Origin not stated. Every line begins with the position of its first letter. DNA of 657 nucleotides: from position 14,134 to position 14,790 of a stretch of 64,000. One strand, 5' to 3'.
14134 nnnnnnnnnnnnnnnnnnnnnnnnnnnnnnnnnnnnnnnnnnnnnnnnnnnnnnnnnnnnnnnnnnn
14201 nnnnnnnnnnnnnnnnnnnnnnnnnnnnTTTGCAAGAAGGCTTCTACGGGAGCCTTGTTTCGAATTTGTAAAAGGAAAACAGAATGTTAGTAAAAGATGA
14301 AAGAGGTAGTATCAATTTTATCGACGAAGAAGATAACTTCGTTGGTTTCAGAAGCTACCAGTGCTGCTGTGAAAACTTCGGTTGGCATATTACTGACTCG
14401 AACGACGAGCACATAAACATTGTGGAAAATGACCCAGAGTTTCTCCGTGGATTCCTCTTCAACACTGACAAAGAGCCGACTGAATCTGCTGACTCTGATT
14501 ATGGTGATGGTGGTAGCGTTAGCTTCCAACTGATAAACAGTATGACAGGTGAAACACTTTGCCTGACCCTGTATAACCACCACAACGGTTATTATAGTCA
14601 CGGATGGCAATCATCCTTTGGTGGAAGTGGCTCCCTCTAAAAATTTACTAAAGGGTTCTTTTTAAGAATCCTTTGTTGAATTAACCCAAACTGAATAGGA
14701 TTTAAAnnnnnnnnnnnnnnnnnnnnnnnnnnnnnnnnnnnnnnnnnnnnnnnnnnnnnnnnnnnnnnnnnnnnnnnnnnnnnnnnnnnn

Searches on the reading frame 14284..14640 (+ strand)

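Call 15: search_protein_families(library=pfam, proteins=[window:14284-14640:+], max_evalue=0.01)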
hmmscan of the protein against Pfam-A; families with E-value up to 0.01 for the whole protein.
window:14284-14640:+ (118 aa): 1 family
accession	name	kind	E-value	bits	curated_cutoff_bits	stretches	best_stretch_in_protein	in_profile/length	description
PF24240.1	DUF7448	-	9.8e-06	26.4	27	1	8-107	16-101/104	Domain of unknown function (DUF7448)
